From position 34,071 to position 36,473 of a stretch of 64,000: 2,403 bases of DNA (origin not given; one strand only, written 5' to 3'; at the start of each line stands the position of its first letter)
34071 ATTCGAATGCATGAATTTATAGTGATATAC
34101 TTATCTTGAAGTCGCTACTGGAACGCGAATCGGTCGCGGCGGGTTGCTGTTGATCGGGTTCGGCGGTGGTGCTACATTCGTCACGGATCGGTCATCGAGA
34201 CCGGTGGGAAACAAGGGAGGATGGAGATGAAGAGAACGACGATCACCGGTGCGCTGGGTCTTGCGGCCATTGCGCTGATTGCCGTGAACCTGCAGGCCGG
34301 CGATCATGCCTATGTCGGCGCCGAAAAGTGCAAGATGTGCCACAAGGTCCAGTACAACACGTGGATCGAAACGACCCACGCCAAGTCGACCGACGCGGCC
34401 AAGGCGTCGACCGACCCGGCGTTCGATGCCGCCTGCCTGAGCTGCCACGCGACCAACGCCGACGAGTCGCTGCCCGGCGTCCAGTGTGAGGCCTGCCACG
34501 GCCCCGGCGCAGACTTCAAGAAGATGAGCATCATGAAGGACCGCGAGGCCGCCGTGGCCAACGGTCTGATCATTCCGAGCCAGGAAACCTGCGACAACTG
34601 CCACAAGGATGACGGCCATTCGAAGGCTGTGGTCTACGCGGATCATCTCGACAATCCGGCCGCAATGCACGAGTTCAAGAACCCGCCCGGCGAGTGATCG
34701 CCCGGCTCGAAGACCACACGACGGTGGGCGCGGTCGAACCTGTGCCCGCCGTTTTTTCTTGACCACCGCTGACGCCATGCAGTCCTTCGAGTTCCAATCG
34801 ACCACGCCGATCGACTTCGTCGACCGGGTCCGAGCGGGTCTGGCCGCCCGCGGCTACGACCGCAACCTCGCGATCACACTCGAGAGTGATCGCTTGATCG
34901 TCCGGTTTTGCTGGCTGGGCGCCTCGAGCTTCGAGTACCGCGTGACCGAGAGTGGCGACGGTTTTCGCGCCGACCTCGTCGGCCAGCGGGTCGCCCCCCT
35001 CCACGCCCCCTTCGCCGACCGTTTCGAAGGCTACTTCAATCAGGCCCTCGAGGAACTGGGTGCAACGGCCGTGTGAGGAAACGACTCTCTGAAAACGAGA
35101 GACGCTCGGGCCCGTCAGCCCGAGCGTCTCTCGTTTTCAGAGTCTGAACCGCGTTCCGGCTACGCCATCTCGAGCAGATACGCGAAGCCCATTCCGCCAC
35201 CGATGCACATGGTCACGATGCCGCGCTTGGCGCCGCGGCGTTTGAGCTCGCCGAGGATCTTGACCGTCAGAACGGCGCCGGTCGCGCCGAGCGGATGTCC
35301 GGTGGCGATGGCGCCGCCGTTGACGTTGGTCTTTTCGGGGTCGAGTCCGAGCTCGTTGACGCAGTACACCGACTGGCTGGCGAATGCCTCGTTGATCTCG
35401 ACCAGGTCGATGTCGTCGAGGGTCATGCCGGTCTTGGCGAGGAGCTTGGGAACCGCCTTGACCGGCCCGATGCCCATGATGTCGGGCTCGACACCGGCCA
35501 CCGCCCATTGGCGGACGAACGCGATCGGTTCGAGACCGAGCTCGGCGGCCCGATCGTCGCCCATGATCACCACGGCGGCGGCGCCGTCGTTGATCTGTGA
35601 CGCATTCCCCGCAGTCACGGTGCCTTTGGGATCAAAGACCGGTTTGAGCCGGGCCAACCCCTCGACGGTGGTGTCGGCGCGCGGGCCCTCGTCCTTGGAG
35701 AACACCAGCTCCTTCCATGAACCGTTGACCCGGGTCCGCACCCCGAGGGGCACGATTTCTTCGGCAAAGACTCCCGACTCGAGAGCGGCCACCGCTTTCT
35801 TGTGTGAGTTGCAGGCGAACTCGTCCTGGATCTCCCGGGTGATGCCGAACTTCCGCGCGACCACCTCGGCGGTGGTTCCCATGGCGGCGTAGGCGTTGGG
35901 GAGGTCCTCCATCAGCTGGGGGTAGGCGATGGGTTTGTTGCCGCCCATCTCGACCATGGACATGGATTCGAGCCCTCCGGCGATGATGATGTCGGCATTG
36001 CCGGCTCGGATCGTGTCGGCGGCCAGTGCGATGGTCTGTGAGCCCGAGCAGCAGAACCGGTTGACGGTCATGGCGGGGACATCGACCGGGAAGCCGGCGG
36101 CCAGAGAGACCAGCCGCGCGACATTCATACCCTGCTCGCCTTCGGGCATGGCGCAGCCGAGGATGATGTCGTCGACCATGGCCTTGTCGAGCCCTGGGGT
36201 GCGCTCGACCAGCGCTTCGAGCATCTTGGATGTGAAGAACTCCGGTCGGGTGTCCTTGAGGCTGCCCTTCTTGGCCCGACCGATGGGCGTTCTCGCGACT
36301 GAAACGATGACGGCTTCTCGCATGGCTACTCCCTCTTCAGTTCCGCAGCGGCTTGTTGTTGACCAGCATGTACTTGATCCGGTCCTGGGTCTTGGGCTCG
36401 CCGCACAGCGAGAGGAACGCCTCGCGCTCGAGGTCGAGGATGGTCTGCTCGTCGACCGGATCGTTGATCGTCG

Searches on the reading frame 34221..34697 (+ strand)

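Call 80: search_protein_families(library=pfam, proteins=[window:34221-34697:+], max_evalue=0.001)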
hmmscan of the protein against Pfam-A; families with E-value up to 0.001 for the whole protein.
window:34221-34697:+ (158 aa): 7 families
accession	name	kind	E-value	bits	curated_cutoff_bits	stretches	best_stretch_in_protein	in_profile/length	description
PF13435.11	Cytochrome_C554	-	3.1e-08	34.9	20.8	1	36-94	1-84/84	Cytochrome c554 and c-prime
PF14537.11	Cytochrom_c3_2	-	1.9e-06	28.7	25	1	69-137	6-71/79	Cytochrome c3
PF22113.1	Mtrc-MtrF_II-IV_dom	-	2.7e-06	27.5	30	0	87-134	82-134/176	Outer membrane cytochrome MtrC/MtrF-like, domains II/IV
PF09699.15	Paired_CXXCH_1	-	1.1e-05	25.4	20.6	0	29-79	1-39/41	Doubled CXXCH motif (Paired_CXXCH_1)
PF14522.11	Cytochrome_C7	-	1.2e-05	25.5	24.8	1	29-93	8-66/67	Cytochrome c7 and related cytochrome c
PF00684.25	DnaJ_CXXCXGXG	-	0.00069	20.3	32.7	0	72-128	1-48/65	DnaJ central domain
PF03264.19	Cytochrom_NNT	-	0.00088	19.5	24.1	0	87-134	126-170/174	NapC/NirT cytochrome c family, N-terminal region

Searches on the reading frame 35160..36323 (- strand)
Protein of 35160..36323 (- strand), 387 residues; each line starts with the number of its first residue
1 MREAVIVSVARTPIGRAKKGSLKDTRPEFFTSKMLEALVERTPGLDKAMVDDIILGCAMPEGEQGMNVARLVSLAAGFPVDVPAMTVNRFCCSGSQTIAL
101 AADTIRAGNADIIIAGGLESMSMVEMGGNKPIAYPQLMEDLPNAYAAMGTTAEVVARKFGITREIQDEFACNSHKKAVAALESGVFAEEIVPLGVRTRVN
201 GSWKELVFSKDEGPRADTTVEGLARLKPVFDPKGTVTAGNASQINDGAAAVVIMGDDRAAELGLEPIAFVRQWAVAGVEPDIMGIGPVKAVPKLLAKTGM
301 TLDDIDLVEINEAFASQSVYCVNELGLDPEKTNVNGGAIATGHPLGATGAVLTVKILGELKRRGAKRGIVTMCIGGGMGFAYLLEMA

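Call 80: search_protein_families(library=pfam, proteins=[window:35160-36323:-], max_evalue=0.001)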
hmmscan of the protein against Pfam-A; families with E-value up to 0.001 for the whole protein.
window:35160-36323:- (387 aa): 4 families
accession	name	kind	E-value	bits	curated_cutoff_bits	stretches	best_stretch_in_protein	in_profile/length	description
PF00108.29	Thiolase_N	-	3.9e-76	256.3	26.4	1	5-255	2-258/260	Thiolase, N-terminal domain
PF02803.24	Thiolase_C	-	1.2e-46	157.8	27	1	265-385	2-122/123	Thiolase, C-terminal domain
PF00109.32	ketoacyl-synt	-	9.4e-05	22.6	20.8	1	80-121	163-204/252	Beta-ketoacyl synthase, N-terminal domain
PF22691.2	Thiolase_C_1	-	0.00091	19.4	28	0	288-327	21-60/144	Thiolase C-terminal domain-like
